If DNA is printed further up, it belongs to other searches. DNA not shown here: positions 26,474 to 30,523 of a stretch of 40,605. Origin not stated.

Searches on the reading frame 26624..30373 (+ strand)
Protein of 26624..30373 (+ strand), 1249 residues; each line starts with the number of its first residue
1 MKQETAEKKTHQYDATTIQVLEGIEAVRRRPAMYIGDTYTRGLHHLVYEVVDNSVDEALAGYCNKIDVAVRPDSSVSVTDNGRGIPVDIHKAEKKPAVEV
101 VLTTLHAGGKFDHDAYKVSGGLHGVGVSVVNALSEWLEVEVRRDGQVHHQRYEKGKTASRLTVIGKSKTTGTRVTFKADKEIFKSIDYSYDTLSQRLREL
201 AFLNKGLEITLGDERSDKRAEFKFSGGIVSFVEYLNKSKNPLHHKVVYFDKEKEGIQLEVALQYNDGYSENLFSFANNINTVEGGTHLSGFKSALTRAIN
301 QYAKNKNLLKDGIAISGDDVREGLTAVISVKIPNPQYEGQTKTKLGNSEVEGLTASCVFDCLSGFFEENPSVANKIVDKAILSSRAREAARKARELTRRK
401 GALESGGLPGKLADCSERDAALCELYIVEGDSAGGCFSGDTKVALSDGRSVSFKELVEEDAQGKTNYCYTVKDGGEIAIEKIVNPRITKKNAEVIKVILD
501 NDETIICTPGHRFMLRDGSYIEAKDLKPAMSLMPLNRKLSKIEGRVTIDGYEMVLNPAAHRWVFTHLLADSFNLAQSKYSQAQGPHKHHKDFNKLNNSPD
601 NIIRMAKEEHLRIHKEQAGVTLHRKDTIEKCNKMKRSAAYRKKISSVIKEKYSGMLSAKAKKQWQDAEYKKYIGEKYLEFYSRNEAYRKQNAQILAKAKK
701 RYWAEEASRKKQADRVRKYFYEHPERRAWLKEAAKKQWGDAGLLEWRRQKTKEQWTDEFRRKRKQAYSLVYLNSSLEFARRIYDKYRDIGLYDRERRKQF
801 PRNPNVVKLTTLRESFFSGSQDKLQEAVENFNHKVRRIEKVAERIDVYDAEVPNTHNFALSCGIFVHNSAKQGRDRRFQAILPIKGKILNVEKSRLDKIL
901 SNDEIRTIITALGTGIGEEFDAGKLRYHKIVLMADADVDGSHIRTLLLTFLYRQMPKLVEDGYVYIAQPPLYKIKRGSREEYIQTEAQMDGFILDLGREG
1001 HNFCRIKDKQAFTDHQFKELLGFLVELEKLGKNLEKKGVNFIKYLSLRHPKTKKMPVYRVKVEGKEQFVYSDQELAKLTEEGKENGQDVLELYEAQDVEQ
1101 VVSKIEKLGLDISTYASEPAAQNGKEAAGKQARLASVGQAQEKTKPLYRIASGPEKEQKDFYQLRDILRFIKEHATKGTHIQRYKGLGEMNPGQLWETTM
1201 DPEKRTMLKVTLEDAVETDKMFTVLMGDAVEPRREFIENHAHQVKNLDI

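Call 34: search_protein_families(library=pfam, proteins=[window:26624-30373:+], max_evalue=0.001)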
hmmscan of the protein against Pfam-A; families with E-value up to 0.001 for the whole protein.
window:26624-30373:+ (1249 aa): 6 families
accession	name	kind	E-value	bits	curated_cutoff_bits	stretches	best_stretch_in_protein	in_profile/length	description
PF00204.31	DNA_gyraseB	-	6.2e-63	211.8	27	1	227-395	1-172/173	DNA gyrase B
PF00986.26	DNA_gyraseB_C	-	1.3e-31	108.9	29.8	1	1177-1238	2-63/63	DNA gyrase B subunit, carboxyl terminus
PF14890.11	Intein_splicing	-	7.4e-18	65.3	35.8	1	444-868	2-155/155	Intein splicing domain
PF02518.31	HATPase_c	-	3.1e-16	60.2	26.4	1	41-180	4-109/111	Histidine kinase-, DNA gyrase B-, and HSP90-like ATPase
PF01751.28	Toprim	-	1.8e-13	50.9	23.1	1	869-968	13-95/96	Toprim domain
PF21249.2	GyrB_hook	-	0.00069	19.6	23.7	0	970-991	1-22/29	GyrB, hook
